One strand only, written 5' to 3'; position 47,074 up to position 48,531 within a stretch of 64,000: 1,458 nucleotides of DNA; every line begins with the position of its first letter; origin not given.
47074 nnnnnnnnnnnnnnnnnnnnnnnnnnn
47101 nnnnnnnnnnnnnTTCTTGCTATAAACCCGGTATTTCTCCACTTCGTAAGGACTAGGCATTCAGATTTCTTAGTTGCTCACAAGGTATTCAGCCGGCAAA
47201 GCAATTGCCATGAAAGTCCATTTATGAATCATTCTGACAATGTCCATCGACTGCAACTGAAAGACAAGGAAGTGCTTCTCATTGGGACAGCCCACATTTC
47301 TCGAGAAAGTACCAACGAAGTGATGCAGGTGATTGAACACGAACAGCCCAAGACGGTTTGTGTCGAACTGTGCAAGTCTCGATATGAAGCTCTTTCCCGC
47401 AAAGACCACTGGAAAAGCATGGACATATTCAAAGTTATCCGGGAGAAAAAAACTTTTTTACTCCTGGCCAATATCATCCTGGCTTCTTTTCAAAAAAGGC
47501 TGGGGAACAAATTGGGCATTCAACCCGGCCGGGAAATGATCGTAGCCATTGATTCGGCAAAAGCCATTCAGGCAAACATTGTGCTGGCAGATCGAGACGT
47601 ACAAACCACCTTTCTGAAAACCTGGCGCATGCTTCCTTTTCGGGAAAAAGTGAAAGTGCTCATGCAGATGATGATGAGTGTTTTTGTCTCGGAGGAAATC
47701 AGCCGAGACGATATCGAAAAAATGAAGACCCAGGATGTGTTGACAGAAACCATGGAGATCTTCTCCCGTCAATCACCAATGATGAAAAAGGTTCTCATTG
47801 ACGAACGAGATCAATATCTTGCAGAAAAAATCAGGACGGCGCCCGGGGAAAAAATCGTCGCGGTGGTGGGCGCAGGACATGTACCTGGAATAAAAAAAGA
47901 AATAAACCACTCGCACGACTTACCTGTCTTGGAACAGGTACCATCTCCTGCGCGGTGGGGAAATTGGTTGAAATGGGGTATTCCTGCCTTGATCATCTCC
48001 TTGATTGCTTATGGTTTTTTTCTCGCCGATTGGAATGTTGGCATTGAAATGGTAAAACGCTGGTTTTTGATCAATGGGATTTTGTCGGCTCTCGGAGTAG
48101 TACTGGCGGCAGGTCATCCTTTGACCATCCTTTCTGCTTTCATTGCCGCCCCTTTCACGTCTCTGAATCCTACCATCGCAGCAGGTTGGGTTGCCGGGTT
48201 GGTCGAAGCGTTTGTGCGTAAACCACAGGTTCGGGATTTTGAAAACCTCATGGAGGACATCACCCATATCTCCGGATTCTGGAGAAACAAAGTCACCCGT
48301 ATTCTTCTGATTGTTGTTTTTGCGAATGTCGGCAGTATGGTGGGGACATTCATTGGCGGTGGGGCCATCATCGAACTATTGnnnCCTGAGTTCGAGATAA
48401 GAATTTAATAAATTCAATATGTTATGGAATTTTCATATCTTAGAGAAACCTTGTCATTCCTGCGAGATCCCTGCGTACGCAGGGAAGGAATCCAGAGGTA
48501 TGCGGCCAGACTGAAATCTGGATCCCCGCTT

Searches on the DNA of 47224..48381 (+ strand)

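Call 75: search_rna_families(source=L121, start=11100, end=13350, threshold=gathering)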
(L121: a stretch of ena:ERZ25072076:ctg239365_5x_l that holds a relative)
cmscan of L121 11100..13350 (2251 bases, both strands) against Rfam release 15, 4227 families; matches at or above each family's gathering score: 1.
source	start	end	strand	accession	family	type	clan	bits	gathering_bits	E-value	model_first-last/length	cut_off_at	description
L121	11231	11301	-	RF00029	Intron_gpII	Intron;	-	53.5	40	3.8e-09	1-77/77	no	Group II catalytic intron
